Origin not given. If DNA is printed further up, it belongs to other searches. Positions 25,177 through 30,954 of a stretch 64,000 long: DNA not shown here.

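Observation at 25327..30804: Architecture of the giant protein: about 1250-aa unassigned N-region, one AAA+ module, about 350-aa unassigned C-region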

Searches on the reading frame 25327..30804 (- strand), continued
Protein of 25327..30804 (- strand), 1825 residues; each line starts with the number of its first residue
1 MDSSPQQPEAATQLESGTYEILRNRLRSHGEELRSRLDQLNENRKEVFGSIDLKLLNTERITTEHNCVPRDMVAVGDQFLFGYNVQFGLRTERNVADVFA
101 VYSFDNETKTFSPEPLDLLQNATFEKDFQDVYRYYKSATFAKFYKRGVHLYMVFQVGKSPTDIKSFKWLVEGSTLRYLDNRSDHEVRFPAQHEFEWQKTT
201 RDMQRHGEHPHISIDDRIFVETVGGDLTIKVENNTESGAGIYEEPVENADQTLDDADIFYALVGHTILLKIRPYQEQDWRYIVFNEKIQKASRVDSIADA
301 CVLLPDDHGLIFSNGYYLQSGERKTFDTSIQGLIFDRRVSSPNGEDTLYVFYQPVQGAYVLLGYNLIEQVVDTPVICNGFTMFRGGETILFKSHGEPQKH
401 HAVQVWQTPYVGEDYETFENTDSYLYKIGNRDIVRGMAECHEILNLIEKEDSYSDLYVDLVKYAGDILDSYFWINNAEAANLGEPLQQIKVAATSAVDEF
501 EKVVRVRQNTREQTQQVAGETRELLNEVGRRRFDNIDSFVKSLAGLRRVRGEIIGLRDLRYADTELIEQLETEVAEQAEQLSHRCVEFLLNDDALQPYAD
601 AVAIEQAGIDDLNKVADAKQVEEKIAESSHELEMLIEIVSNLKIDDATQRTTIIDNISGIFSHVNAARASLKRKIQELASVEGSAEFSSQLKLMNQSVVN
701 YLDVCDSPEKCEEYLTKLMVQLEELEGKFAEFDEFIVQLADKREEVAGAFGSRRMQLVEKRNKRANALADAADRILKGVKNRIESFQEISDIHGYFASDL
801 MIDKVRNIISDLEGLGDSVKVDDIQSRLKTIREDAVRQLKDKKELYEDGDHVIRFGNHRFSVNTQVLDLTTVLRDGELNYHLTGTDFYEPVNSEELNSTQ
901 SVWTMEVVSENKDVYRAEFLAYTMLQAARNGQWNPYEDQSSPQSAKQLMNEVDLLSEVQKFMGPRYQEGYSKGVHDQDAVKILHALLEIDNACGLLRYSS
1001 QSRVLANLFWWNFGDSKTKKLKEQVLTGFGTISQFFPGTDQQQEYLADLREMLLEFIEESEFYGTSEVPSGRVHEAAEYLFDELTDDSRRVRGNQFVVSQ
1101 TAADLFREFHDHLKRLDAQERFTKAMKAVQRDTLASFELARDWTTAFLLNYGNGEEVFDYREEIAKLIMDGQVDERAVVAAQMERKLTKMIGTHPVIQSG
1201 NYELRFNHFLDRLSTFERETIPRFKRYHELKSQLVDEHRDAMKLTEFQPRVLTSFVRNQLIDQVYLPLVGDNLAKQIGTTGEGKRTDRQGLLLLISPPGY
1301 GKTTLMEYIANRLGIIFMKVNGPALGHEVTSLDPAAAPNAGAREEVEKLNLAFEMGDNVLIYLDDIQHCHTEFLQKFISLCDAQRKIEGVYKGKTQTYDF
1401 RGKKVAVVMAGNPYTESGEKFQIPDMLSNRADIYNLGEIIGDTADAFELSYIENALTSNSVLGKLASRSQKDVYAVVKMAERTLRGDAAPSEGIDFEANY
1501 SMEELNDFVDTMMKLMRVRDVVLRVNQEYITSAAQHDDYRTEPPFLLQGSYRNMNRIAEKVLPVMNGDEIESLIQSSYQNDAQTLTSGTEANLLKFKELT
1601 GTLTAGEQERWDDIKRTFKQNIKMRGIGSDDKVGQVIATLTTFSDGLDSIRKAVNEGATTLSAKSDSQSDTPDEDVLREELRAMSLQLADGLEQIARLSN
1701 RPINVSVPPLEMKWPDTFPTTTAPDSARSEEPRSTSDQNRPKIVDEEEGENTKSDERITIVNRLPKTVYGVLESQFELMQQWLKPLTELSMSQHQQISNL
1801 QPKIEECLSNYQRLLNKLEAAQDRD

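Call 17: find_related_loci(query=A1, collection=genome_contigs, flank=8000)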
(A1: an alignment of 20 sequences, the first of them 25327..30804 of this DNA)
Query A1 (1825 aa) in genome_contigs; peptide patterns used: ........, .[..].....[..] (x = any residue, [..] = any of these).
600 stretches matched a pattern (row limit reached: there are more); 570 encode a relative of the query (tblastn E <= 1e-3); the best 80 are kept; 80 distinct loci.
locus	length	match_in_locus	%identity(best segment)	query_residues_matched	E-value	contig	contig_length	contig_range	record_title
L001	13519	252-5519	58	9-1822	0e+0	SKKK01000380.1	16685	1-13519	MAG: Planctomycetaceae bacterium isolate CSSed162cmA_153 CSSed16-2cmA-8530, whole genome shotgun sequence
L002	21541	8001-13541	56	7-1824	0e+0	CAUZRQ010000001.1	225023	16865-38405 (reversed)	MAG: Planctomycetota bacterium isolate CB6_AW.30 genome assembly, contig: Ga0310123_10000003, whole genome shotgun seque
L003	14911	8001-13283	57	11-1819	0e+0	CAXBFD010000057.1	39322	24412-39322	MAG TPA_asm: uncultured bacterium isolate ERR2762125_concoct_30 genome assembly, contig: ERZ3421902.465, whole genome sh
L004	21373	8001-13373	58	3-1823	0e+0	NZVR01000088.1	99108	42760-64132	MAG: Blastopirellula sp. isolate NAT61 40924, whole genome shotgun sequence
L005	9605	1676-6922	56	8-1823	0e+0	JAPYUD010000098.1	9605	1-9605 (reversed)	MAG: Pirellulaceae bacterium isolate PW8.concoct.81 PW8_8008_length_9605_cov_6.997696, whole genome shotgun sequence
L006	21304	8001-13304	53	1-1818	0e+0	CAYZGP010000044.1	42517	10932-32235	MAG TPA_asm: uncultured Pirellulaceae bacterium isolate SRP114822_co2_89 genome assembly, contig: NODE_748_length_42517_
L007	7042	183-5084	55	14-1660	0e+0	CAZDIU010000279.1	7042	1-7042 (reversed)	MAG TPA_asm: uncultured Desulfobacterales bacterium isolate binchicken_co168_310 genome assembly, contig: NODE_16516_len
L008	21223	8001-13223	52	8-1824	0e+0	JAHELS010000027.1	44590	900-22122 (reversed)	MAG: Rhodopirellula sp. isolate Ww632 NODE_1532_length_44590_cov_4.759473, whole genome shotgun sequence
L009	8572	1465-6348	55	7-1652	0e+0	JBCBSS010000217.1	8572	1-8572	MAG: Bacteroidota bacterium isolate J06638_29 NODE_217_length_8572_cov_9.057092, whole genome shotgun sequence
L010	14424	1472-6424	54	12-1689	0e+0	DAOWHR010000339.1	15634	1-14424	MAG TPA_asm: Anaerohalosphaeraceae bacterium isolate CSMAG_2022 CSMAG_2022_k141_5871181_length_15634_cov_8.0000, whole g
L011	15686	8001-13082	53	9-1711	0e+0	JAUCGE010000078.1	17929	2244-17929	Desulfobacterales bacterium HSG16 NODE_113_length_17929, whole genome shotgun sequence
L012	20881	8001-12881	55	5-1654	0e+0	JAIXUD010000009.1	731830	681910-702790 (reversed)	MAG: Sphingobacteriales bacterium isolate D1_MAG_00006 pond_D1_MAG_00006_000000000010, whole genome shotgun sequence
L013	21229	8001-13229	51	12-1825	0e+0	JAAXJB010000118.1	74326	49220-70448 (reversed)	MAG: Rubripirellula sp. isolate SW22112_bin_5 NODE_133_length_74326_cov_13.763986, whole genome shotgun sequence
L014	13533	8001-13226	51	2-1820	0e+0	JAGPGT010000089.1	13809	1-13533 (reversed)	MAG: Phycisphaerae bacterium isolate Gw_SlDig_bin_305 Gw_SlDig_8132_length_13809_cov_16.195439, whole genome shotgun seq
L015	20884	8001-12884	56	12-1655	0e+0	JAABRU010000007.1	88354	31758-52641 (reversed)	MAG: Desulfobacteraceae bacterium isolate S08.Bin136 Scaffold_39, whole genome shotgun sequence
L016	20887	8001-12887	53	12-1656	0e+0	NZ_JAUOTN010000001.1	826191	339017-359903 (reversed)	Pontibacter coccineus strain BT731 NODE_1_length_826191_cov_40.291961, whole genome shotgun sequence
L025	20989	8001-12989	52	9-1656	0e+0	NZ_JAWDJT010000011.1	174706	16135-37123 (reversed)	Hymenobacter endophyticus strain ZK17L-C2 idba_K_17_124_22_11, whole genome shotgun sequence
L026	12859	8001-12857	53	12-1634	0e+0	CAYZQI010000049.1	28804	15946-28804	MAG TPA_asm: uncultured Cytophagaceae bacterium isolate SRP141376_co5_355 genome assembly, contig: NODE_3759_length_2880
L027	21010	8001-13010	53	10-1655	0e+0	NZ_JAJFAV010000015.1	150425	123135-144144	Hymenobacter sp. 15J16-1T3B NODE_15_length_150425_cov_27.284699, whole genome shotgun sequence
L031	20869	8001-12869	52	13-1654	0e+0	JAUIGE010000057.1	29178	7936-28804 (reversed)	MAG: Bacteroidia bacterium isolate Co_bin.136 NODE_9451_length_29178_cov_2.870022, whole genome shotgun sequence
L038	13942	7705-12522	54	14-1658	0e+0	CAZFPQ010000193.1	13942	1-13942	MAG TPA_asm: uncultured Bacteroidia bacterium isolate SRP135972_co1_75 genome assembly, contig: NODE_5354_length_13942_c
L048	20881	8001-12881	49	14-1654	0e+0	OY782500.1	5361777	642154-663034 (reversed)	MAG: Vallitaleaceae bacterium isolate 08788439-a597-456a-b4e9-0d8f61821b33 genome assembly, chromosome: 1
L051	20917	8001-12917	54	3-1656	0e+0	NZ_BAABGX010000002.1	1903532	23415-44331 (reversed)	Nibribacter koreensis strain JCM 17917 sequence2, whole genome shotgun sequence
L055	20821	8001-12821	49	13-1657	0e+0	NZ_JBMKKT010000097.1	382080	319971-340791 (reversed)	Tenacibaculum sp. MEBiC06402 k141_59, whole genome shotgun sequence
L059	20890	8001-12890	49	4-1655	0e+0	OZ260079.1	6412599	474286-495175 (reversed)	MAG: Phragmitibacter sp. isolate NI281-mx-bin07 genome assembly, chromosome: 1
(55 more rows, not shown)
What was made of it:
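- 25708..25992 (-): Three long C-terminal helices, residues 1605-1699. Members outside Planctomycetota end at about residue 1655. Extents of tblastn matches (call 17).
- The phyletic pattern is patchy, yet identity between phyla is 47-58%, which suggests horizontal transfer (call 17).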
